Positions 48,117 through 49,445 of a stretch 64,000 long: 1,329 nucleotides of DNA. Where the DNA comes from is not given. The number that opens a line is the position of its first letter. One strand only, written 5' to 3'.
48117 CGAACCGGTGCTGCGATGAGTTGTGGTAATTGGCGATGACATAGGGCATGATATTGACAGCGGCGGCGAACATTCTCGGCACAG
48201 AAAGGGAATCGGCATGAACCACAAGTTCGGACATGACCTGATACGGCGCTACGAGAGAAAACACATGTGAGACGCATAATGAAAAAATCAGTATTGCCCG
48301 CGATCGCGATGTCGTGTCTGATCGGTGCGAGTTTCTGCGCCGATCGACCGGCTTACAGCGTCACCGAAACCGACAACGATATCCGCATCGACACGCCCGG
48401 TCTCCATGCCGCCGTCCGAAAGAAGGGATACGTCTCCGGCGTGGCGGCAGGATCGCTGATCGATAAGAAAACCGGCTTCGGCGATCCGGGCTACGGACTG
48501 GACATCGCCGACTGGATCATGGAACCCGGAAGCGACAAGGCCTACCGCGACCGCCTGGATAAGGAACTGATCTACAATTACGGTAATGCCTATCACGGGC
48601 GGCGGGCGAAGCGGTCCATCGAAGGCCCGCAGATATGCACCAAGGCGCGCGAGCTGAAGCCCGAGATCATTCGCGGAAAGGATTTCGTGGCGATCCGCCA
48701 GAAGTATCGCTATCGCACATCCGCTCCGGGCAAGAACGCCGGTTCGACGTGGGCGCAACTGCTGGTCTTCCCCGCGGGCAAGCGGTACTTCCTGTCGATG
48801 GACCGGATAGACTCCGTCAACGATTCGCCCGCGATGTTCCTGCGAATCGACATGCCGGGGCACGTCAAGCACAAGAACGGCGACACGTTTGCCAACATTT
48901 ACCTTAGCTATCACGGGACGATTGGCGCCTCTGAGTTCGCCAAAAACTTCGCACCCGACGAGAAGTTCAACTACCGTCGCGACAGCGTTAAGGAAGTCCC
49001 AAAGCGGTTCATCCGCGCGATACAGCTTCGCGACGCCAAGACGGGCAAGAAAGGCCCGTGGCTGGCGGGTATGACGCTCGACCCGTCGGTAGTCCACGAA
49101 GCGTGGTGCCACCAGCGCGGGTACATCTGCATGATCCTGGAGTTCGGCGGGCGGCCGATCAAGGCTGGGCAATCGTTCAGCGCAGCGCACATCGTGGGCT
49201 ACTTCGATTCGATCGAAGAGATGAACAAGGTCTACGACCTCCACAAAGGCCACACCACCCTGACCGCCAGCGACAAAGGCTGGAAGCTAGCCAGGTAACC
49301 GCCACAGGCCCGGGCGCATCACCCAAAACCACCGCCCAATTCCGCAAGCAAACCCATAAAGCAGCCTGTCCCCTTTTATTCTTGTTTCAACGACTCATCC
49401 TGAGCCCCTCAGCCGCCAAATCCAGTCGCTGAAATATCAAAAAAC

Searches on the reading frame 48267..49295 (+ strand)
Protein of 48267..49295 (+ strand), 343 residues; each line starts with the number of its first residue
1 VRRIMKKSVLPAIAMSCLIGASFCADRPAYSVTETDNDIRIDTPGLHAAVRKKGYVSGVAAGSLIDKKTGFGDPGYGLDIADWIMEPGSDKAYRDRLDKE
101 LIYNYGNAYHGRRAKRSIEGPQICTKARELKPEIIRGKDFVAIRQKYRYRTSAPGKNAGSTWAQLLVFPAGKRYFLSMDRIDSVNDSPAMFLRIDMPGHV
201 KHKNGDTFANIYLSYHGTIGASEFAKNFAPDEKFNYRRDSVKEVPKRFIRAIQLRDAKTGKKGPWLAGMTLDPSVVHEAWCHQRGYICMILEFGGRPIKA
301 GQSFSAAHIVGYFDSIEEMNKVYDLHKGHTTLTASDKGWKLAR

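Call 17: search_protein_families(library=pfam, proteins=[window:48267-49295:+], max_evalue=0.0001)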
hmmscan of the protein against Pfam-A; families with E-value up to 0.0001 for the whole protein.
window:48267-49295:+ (343 aa): 0 families

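Call 62: search_protein_families(library=ncbifam, proteins=[window:48267-49295:+], max_evalue=0.001)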
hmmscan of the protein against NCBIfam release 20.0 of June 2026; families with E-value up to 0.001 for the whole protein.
window:48267-49295:+ (343 aa): 0 families

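Call 63: search_solved_structures(query=window:48267-49295:+, max_evalue=1)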
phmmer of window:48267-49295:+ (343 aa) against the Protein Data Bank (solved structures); distinct sequences matched with E-value up to 1: 0.
